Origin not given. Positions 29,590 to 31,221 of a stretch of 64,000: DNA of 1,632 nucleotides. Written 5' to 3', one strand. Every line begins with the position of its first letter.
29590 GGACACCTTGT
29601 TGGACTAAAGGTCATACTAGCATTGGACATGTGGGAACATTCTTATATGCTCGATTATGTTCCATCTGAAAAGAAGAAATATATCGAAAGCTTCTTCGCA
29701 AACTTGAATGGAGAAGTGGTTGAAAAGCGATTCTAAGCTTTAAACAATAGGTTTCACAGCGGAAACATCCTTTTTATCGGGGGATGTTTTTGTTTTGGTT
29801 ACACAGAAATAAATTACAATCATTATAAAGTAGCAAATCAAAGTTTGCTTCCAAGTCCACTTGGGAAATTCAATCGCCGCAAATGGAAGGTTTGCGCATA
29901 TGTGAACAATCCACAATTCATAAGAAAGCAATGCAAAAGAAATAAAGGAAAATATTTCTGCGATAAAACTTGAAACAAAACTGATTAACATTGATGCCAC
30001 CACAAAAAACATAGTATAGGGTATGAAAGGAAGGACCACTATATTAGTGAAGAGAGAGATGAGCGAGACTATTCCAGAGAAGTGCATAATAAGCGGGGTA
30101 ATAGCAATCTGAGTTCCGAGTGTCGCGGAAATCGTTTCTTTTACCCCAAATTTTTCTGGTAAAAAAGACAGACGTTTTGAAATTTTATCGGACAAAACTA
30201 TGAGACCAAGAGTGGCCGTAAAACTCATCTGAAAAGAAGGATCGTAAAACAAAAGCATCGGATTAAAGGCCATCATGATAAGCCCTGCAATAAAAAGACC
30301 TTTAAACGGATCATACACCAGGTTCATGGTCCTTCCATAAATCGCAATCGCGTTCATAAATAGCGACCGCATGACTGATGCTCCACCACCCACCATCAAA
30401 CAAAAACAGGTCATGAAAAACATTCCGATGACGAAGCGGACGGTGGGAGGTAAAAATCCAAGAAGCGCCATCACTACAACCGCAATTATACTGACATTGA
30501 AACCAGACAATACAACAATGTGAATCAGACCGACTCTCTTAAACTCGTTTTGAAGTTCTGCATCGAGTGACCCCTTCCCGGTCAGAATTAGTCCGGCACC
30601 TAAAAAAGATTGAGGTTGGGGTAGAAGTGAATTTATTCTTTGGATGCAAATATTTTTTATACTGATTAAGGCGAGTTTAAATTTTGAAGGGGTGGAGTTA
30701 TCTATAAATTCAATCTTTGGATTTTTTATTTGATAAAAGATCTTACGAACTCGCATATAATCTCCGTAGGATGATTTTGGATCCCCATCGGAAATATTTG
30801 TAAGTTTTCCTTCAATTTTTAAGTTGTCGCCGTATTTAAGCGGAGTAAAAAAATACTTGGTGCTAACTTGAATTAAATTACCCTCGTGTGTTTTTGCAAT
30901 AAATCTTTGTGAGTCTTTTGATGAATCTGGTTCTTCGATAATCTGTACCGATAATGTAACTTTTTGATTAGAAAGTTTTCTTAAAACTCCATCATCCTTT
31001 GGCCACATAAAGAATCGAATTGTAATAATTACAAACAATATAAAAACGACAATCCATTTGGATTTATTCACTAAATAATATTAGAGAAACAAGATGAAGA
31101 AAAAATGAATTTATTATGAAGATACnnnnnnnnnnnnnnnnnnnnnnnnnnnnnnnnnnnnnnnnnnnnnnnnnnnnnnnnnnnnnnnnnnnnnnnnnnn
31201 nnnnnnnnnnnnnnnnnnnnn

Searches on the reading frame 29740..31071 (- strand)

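Call 60: search_protein_families(library=pfam, proteins=[window:29740-31071:-], max_evalue=0.0001)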
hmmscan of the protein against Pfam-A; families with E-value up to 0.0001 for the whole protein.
window:29740-31071:- (443 aa): 2 families
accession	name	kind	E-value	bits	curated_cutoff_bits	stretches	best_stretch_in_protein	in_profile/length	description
PF03772.21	Competence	-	2.9e-45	155.2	23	1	161-424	1-267/270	Competence protein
PF13567.11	DUF4131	-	1.6e-05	25.1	31.6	1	8-120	37-162/165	Domain of unknown function (DUF4131)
